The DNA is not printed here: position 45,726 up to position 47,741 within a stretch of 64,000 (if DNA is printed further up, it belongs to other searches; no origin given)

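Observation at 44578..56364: Candidate undescribed system: TonB-dependent 'peptide utilisation locus' with three exported peptidases, a Tat-PLP enzyme, an exported RidA, a GPH symporter and an Lrp regulator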

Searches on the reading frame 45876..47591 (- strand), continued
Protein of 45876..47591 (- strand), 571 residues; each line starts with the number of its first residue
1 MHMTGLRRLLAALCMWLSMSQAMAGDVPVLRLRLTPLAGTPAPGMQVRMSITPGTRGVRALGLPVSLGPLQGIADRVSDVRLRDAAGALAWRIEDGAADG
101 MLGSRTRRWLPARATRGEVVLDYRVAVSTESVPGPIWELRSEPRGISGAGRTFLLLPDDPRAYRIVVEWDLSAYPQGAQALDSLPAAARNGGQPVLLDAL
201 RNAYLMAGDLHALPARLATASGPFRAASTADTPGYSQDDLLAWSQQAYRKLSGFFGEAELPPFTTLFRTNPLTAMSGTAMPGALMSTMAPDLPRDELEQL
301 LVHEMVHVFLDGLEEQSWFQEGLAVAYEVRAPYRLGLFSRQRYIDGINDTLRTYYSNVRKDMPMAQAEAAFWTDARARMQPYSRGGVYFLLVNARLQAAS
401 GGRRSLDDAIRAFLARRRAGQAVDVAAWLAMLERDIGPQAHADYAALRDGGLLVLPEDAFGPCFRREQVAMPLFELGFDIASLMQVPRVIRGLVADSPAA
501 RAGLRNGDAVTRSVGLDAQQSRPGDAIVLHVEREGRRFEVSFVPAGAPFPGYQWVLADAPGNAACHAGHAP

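Call 23: search_protein_families(library=pfam, proteins=[L062:1478-3010:-, L074:17628-19736:+, L006:13495-16494:+, L006:1944-2912:-, L080:8520-9722:-, L035:4876-6174:+, L030:15600-16994:+, L083:17467-19155:+, L028:7740-9926:+, L033:15507-17516:-], max_evalue=0.001)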
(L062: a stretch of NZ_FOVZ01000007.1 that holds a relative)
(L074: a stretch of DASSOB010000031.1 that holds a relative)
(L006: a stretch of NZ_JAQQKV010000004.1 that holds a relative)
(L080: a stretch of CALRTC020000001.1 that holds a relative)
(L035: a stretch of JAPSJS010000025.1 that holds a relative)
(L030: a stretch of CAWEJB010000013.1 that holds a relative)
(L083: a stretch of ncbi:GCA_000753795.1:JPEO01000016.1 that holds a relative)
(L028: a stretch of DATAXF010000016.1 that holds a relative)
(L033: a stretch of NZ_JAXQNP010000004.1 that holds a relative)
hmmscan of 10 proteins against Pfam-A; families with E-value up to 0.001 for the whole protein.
L062:1478-3010:- (511 aa): 1 family
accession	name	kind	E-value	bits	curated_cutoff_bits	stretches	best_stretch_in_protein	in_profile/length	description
PF00450.28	Peptidase_S10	-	1.6e-07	31.5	21.9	1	117-221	40-147/420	Serine carboxypeptidase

L074:17628-19736:+ (703 aa): 2 families
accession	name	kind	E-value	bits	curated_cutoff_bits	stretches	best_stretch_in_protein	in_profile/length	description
PF01979.26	Amidohydro_1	-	2.2e-15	57.2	25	1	316-648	45-342/345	Amidohydrolase family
PF07969.17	Amidohydro_3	-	3.9e-08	33.7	29.7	1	589-650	406-470/472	Amidohydrolase family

L006:13495-16494:+ (1000 aa): 2 families
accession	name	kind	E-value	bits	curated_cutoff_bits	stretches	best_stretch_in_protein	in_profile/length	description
PF00593.30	TonB_dep_Rec_b-barrel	-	1.2e-16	62.1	27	1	449-972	10-436/436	TonB dependent receptor-like, beta-barrel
PF07715.20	Plug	-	5.7e-16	59.4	23.9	1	59-174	4-107/107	TonB-dependent Receptor Plug Domain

L006:1944-2912:- (323 aa): 2 families
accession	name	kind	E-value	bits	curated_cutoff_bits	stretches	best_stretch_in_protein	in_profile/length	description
PF02423.21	OCD_Mu_crystall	-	2.1e-59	201.5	24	1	20-321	20-310/314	Ornithine cyclodeaminase/mu-crystallin family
PF01488.26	Shikimate_DH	-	4.3e-08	33.8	24.3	1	126-223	4-99/138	Shikimate / quinate 5-dehydrogenase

L080:8520-9722:- (401 aa): 1 family
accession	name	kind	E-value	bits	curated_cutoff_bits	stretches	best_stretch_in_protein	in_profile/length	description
PF00155.27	Aminotran_1_2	-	4.5e-31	108.8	19.7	1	67-384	25-361/361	Aminotransferase class I and II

L035:4876-6174:+ (433 aa): 3 families
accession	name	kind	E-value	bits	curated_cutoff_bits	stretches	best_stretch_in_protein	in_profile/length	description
PF13520.12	AA_permease_2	-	7e-32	111.3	27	1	13-405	1-405/427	Amino acid permease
PF00324.27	AA_permease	-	7.2e-30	104.5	24.6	1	18-401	2-419/470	Amino acid permease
PF03845.19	Spore_permease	-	2.2e-05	23.9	23.4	1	20-266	9-254/321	Spore germination protein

L030:15600-16994:+ (465 aa): 1 family
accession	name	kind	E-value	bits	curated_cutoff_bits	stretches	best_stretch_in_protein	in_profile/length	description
PF09587.15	PGA_cap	-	1.2e-37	130.2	27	1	55-368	24-253/255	Bacterial capsule synthesis protein PGA_cap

L083:17467-19155:+ (562 aa): 1 family
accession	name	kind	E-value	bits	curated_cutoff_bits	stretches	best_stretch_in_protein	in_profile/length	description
PF05299.18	Peptidase_M61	-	4.4e-05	24.3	22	1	308-362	29-83/118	M61 glycyl aminopeptidase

L028:7740-9926:+ (729 aa): 9 families
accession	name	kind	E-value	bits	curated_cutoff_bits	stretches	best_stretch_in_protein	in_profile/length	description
PF00326.27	Peptidase_S9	-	8.6e-40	136.9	22.6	1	532-728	6-209/213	Prolyl oligopeptidase family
PF07676.18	PD40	-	7.9e-15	54.8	20.9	1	265-282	10-27/38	WD40-like Beta Propeller Repeat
PF00930.27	DPPIV_N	-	7.7e-12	45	22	1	334-420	239-328/354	Dipeptidyl peptidase IV (DPP IV) N-terminal region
PF01738.24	DLH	-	1.1e-11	45.2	21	1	528-719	29-200/217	Dienelactone hydrolase family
PF02129.25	Peptidase_S15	-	2.1e-08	34.6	23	1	483-630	1-134/262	X-Pro dipeptidyl-peptidase (S15 family)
PF20434.5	BD-FAE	-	7.2e-08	32.6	26.8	0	649-688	175-214/215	BD-FAE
PF00561.26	Abhydrolase_1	-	7.4e-08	32.8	25.8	1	502-626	1-103/245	alpha/beta hydrolase fold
PF05448.18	AXE1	-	4.8e-06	26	21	0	574-620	159-205/321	Acetyl xylan esterase (AXE1)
PF12146.15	Hydrolase_4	-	3.6e-05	23.6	27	0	657-693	185-221/239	Serine aminopeptidase, S33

L033:15507-17516:- (670 aa): 3 families
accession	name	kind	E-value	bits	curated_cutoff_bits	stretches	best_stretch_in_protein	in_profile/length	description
PF02423.21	OCD_Mu_crystall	-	1.7e-137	458.1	24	2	366-663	11-304/314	Ornithine cyclodeaminase/mu-crystallin family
PF01488.26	Shikimate_DH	-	4.5e-15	56.4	24.3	2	477-568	7-96/138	Shikimate / quinate 5-dehydrogenase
PF03807.23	F420_oxidored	-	3e-05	25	21.6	0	485-551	2-63/94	NADP oxidoreductase coenzyme F420-dependent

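Call 35: search_solved_structures(query=A1, max_evalue=0.1, show_alignments=1)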
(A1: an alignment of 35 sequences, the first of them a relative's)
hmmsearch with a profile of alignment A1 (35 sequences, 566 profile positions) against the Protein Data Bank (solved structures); distinct sequences matched with E-value up to 0.1: 66 (the best 60 are shown).
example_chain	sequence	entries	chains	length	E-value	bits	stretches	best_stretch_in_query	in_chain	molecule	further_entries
7xyo_A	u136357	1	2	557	1.3e-30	109.7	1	119-548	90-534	Aminopeptidase M61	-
4fgm_A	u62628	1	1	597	1.8e-06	30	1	292-415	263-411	Aminopeptidase N family protein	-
7w71_B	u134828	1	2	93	1.4e-05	27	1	488-547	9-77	Regulator of sigma-E protease RseP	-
3id3_A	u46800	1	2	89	1.6e-05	26.9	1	488-547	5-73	Regulator of sigma E protease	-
3id2_A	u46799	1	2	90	1.6e-05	26.9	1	488-547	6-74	Regulator of sigma E protease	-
2zpm_A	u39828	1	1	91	1.7e-05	26.8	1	488-547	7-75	Regulator of sigma E protease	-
3id4_A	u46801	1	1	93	1.9e-05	26.7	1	488-547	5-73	Regulator of sigma E protease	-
6icc_A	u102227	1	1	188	0.00015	23.6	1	487-545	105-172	PDZ tandem fragment with PA tag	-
6al1_A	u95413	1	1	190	0.00016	23.6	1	487-545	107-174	PDZ tandem fragment with PA tag insertion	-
3wkl_A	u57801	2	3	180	0.00018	23.4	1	487-545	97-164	Putative Zinc Metalloprotease AQ_1964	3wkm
7cqc_A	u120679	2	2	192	0.00024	23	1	487-545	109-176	Putative zinc metalloprotease aq_1964,PA14 from Podoplanin,Putative zinc metalloprotease a | Putative zinc metalloprotease aq_1964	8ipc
7w6x_A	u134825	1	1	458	0.00026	22.9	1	488-547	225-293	Regulator of sigma-E protease RseP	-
9j82_A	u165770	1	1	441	0.0004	22.3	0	487-545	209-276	Putative zinc metalloprotease aq_1964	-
9j83_A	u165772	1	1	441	0.0004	22.3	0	487-545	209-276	Putative zinc metalloprotease aq_1964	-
1wi2_A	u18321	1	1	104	0.00088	21.1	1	474-528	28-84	RIKEN cDNA 2700099C19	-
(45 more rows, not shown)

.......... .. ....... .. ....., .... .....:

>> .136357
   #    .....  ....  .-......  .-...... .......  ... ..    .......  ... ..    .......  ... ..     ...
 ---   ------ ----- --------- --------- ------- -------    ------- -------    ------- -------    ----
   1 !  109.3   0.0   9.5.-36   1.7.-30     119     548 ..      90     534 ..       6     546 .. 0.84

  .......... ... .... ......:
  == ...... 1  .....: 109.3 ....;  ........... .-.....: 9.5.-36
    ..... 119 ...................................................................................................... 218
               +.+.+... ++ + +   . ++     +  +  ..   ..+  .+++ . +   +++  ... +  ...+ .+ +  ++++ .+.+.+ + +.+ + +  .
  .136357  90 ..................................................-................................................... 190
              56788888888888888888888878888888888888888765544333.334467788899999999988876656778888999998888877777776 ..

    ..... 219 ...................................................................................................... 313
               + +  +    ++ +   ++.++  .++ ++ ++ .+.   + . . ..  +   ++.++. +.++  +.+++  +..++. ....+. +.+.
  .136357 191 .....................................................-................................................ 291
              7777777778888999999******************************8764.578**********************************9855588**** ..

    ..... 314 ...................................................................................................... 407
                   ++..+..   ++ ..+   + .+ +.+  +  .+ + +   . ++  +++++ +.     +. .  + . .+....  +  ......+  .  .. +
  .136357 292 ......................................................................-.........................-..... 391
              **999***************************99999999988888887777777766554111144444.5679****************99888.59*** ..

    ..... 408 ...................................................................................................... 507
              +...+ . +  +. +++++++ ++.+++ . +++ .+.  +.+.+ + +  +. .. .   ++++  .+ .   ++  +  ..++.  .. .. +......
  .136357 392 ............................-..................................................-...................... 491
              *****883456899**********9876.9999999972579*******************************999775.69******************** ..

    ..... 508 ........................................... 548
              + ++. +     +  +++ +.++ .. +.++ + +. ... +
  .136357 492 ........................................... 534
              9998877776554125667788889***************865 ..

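Call 42: predict_structure(alignment_id=A1)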
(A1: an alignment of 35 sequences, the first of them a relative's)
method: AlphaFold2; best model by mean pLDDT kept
length: 569 residues; sequences in the alignment: 35
mean_pLDDT: 92.6   pTM: 0.90
mean pLDDT of the five models: 92.6, 91.7, 91.2, 91.0, 90.3
residues with pLDDT >= 90: 476; 70-90: 57; 50-70: 28; < 50: 8
segments of 3 or more residues with pLDDT < 50: 19-22
pLDDT, mean of each block of 10 residues (from residue 1): 65 56 82 96 98 91 90 97 96 77 90 96 93 92 97 95 97 96 90 95 98 90 97 97 98 94 95 93 96 97 95 95 97 94 97 96 94 94 98 95 96 96 97 97 98 95 96 96 93 98 97 90 94 98 96 82 57
secondary structure, 60 per line:
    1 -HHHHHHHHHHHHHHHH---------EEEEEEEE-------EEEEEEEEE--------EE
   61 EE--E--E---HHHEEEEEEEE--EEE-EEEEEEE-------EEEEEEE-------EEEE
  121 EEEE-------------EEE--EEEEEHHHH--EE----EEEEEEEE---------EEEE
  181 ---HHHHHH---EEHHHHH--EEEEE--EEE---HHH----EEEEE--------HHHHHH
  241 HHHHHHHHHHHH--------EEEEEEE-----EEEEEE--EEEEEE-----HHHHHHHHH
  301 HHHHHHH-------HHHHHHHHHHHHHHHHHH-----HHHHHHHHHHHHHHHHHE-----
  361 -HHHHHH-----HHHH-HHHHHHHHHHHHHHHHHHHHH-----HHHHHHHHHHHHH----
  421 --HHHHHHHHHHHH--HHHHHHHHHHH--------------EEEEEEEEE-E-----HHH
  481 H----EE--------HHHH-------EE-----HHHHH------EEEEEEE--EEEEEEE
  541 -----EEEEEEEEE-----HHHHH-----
elements in order: H2-17 E27-34 E42-50 E59-62 E75-82 E85-87 E89-95 E103-109 E117-124 E138-140 E143-147 H148-151 E160-167 E177-180 H184-189 H195-199 E202-206 E209-211 E222-226 H235-252 E261-267 E273-278 E281-286 H292-307 H315-332 H338-354 H362-367 H373-376 H378-398 H404-416 H423-434 H437-447 E462-470 H478-481 H496-499 H514-518 E525-531 E534-540 E546-554 H560-564

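Call 49: fold_search(model_id=the predicted structure, library=pdb)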
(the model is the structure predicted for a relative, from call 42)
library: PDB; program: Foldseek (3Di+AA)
matches with E <= 10: 1653; with E <= 0.001: 151
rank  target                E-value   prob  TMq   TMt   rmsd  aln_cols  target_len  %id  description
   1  7xyo_A                3.5e-34  1.00  0.66  0.71   6.5       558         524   20  Crystal Structure of a M61 aminopeptidase family member from Myxococcus fulvus (released 2023-06-07)
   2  7xyo_B                5.2e-33  1.00  0.66  0.71   6.6       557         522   19  Crystal Structure of a M61 aminopeptidase family member from Myxococcus fulvus (released 2023-06-07)
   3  8j9c_A                2.0e-24  1.00  0.60  0.57   8.0       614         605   16  Crystal structure of M61 peptidase (apo-form) from Xanthomonas campestris (released 2024-05-01)
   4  4fgm                  1.3e-22  1.00  0.66  0.64   7.6       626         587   13  Crystal structure of the aminopeptidase N family protein Q5QTY1 from Idiomarina loihiensis. Northeast Structural Genomic (released 2012-08-01)
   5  6ifg_B                2.3e-16  1.00  0.41  0.51   8.9       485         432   18  Crystal structure of M1 zinc metallopeptidase E323A mutant bound to Tyr-ser-ala substrate from Deinococcus radiodurans (released 2019-09-25)
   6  6iff_A                2.4e-15  1.00  0.40  0.50   8.7       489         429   18  Crystal structure of M1 zinc metallopeptidase E323A mutant from Deinococcus radiodurans (released 2019-09-25)
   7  5ab0_C                2.7e-14  1.00  0.46  0.32  14.2       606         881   12  Crystal structure of aminopeptidase ERAP2 with ligand (released 2015-09-30)
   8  5ni2                  3.9e-14  1.00  0.45  0.42   8.5       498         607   14  Crystal structure of human LTA4H mutant E271A in complex with LTA4 (crystal form I) (released 2017-08-23)
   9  2yd0_A                3.9e-14  1.00  0.44  0.32  13.7       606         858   11  Crystal structure of the soluble domain of human endoplasmic reticulum aminopeptidase 1 ERAP1 (released 2011-04-13)
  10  4p8q_B                6.6e-14  1.00  0.42  0.30  15.0       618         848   10  Crystal Structure of Human Insulin Regulated Aminopeptidase with Alanine in Active Site (released 2014-12-03)
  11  6q4r_A                8.3e-14  1.00  0.43  0.31  14.6       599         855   12  High-resolution crystal structure of ERAP1 with bound phosphinic transition-state analogue inhibitor (released 2019-04-10)
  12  8cgp_B                8.8e-14  1.00  0.44  0.32   7.9       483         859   12  Insulin regulated aminopeptidase (IRAP) in complex with an allosteric aryl sulfonamide inhibitor (released 2024-01-31)
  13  6ydx_B                1.4e-13  1.00  0.45  0.33  13.7       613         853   10  Insulin-regulated aminopeptidase complexed with a macrocyclic peptidic inhibitor (released 2020-07-22)
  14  8p0i_B                1.4e-13  1.00  0.45  0.32  15.7       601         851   10  Crystal structure of the open conformation of insulin-regulated aminopeptidase in complex with a small-MW inhibitor (released 2024-09-04)
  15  4gaa_A                1.9e-13  1.00  0.44  0.41   8.8       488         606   14  Structure of Leukotriene A4 hydrolase from Xenopus laevis complexed with inhibitor bestatin (released 2013-06-12)
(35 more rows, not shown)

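Call 66: search_protein_families(library=ncbifam, proteins=[L081:857-2911:+, L062:1478-3010:-, L030:15600-16994:+, L006:1944-2912:-, L080:8520-9722:-, L083:6540-7286:-], max_evalue=0.00001)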
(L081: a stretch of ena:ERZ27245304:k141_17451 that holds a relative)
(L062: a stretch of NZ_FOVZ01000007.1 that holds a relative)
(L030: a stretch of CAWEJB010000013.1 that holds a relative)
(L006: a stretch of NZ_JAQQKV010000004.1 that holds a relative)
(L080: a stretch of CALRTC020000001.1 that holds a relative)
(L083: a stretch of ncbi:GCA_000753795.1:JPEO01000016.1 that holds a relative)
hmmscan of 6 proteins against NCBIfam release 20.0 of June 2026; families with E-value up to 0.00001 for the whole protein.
L081:857-2911:+ (684 aa): 2 families
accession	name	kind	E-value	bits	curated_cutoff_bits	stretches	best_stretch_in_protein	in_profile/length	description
NF051886.1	XaaProDiPepCaul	equivalog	7.3e-24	84.5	500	1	556-658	295-397/398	Xaa-Pro dipeptidase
NF006689.0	PRK09237.1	equivalog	1.8e-06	26.8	371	0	252-314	6-66/383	amidohydrolase/deacetylase family metallohydrolase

L062:1478-3010:- (511 aa): 0 families

L030:15600-16994:+ (465 aa): 1 family
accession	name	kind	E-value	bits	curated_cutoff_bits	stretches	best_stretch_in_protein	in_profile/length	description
NF038314.1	epimerase_MslH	equivalog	1.8e-58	198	700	2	61-366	27-315/439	lasso peptide C-terminal Trp epimerase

L006:1944-2912:- (323 aa): 14 families
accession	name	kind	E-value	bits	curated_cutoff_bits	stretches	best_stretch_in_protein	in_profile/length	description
NF006379.0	PRK08618.1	equivalog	3.8e-67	226.9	417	1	17-322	15-316/326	ornithine cyclodeaminase family protein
NF004793.0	PRK06141.1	equivalog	7.5e-59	199.2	322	1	8-321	6-311/314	bifunctional Delta(1)-pyrroline-2-carboxylate/Delta(1)-piperideine-2-carboxylate reductase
NF006141.0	PRK08291.1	equivalog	6.2e-53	179.9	408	1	84-322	81-320/330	cyclodeaminase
TIGR02992.1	ectoine_eutC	equivalog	4.9e-50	170.5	471.65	1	85-322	79-317/326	ectoine utilization protein EutC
TIGR02371.1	ala_DH_arch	equivalog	5.2e-47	160.6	409.15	1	52-321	52-313/325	alanine dehydrogenase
NF045643.1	ImmsucRedBhcD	equivalog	4.2e-41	141.3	500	1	82-321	75-310/321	iminosuccinate reductase BhcD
NF005603.0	PRK07340.1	equivalog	1.4e-38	132.9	266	1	2-319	3-301/307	delta(1)-pyrroline-2-carboxylate reductase family protein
NF005296.0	PRK06823.1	equivalog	2.3e-38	132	438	1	84-320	77-312/315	ornithine cyclodeaminase family protein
NF005762.1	PRK07589.1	equivalog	6.5e-33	114.1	350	1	97-321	91-309/334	ornithine cyclodeaminase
NF005011.0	PRK06407.1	subfamily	2.9e-29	102.3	337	1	10-314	9-292/302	ornithine cyclodeaminase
NF045512.1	PyrPipCarbRedLhpI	equivalog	1.4e-28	99.9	400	1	5-315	2-291/298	bifunctional Delta(1)-pyrroline-2-carboxylate/Delta(1)-piperideine-2-carboxylate reductase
TIGR03944.1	dehyd_SbnB_fam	equivalog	2.7e-23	82.5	326.9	1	20-322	20-316/327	2,3-diaminopropionate biosynthesis protein SbnB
NF004848.0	PRK06199.1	subfamily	1.7e-15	57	362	1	55-321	81-361/379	tyramine oxidase subunit B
NF000744.0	PRK00045.1-3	equivalog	1.4e-06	27.5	429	1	130-222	181-273/447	glutamyl-tRNA reductase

L080:8520-9722:- (401 aa): 58 families (the best 25 are shown)
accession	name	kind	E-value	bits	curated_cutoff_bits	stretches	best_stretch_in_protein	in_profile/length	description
NF041364.1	GntC_guanitoxin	equivalog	1.8e-45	155.4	415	1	83-386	37-355/356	guanitoxin biosynthesis PLP-dependent (S)-gamma-hydroxy-L-arginine cyclodehydratase GntC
TIGR03947.1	viomycin_VioD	equivalog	6.6e-39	133.8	390.9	1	83-388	51-359/359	capreomycidine synthase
NF005593.0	PRK07324.1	equivalog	6.3e-37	127.5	476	1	83-389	62-369/373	aminotransferase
NF052290.2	MocR_like_YczR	exception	8.7e-32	110.4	487.4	1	83-386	141-456/458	MocR-like transcription factor YczR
TIGR01140.1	L_thr_O3P_dcar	equivalog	8.6e-25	87.5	290.55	1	86-298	51-252/331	threonine-phosphate decarboxylase CobD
NF004870.0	PRK06225.1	equivalog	2.9e-23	82.2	351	1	83-296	66-281/380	pyridoxal phosphate-dependent aminotransferase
NF004770.0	PRK06108.1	subfamily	3.1e-23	82.2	422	1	86-389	76-393/396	pyridoxal phosphate-dependent aminotransferase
NF006488.0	PRK08912.1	equivalog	6.1e-23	81.4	498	1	101-388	88-384/387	aminotransferase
TIGR04544.1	3metArgNH2trans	equivalog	2.8e-22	79.3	350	1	83-388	52-363/366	beta-methylarginine biosynthesis bifunctional aminotransferase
TIGR01141.1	hisC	equivalog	3.7e-22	78.7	276.55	1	86-309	58-277/349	histidinol-phosphate transaminase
NF005855.0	PRK07777.1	equivalog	8.7e-21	74.7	553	1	82-387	64-387/391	pyridoxal phosphate-dependent aminotransferase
NF006569.0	PRK09082.1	subfamily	4.5e-19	68.8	420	1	100-313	91-310/386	methionine aminotransferase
NF005732.0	PRK07550.1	equivalog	6.3e-19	68.3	366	1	84-384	71-384/389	aminotransferase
NF005915.1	PRK07908.1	equivalog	1.3e-17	64.2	360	1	89-312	51-266/332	Rv2231c family histidinol phosphate aminotransferase CobC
NF006514.0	PRK08960.1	equivalog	2.6e-17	62.7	554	1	84-389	70-386/388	pyridoxal phosphate-dependent aminotransferase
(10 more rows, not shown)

L083:6540-7286:- (248 aa): 0 families

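Call 77: search_protein_representatives(alignment_id=A1)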
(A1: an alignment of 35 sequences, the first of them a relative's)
Query: 35 sequences, 566 profile positions. Proteins with E-value up to 0.001 (for the whole library): 6638; up to 1e-10: 2836; up to 1e-30: 1087. The best 150 are listed.
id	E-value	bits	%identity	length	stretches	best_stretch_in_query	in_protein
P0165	4.1e-234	794.8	-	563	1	7-565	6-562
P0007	1.1e-230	783.4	-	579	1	7-564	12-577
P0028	1.9e-209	713.4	-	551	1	18-564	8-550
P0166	4.1e-194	662.7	-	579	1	7-565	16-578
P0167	1.8e-190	650.7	-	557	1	11-565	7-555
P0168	2.1e-187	640.6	-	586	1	24-564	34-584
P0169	2.2e-185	633.9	-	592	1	12-558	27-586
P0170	3.6e-183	626.6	-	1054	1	20-564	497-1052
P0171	3.7e-182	623.3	-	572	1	7-557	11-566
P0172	2.1e-180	617.5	-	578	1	9-557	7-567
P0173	1.5e-177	608.0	-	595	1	31-565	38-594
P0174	5.7e-177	606.1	-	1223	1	18-559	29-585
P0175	1.4e-176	604.9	-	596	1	21-564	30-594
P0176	2.8e-173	593.9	-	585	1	9-565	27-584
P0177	1.4e-172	591.6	-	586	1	18-565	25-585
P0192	8.8e-144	496.6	-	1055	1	26-555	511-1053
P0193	3.9e-142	491.2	-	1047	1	16-559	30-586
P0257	4.0e-97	342.5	-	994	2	13-468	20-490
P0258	4.6e-97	342.3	-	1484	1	26-469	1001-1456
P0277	3.8e-89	316.2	-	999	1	20-467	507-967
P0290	8.4e-86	305.2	-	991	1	28-471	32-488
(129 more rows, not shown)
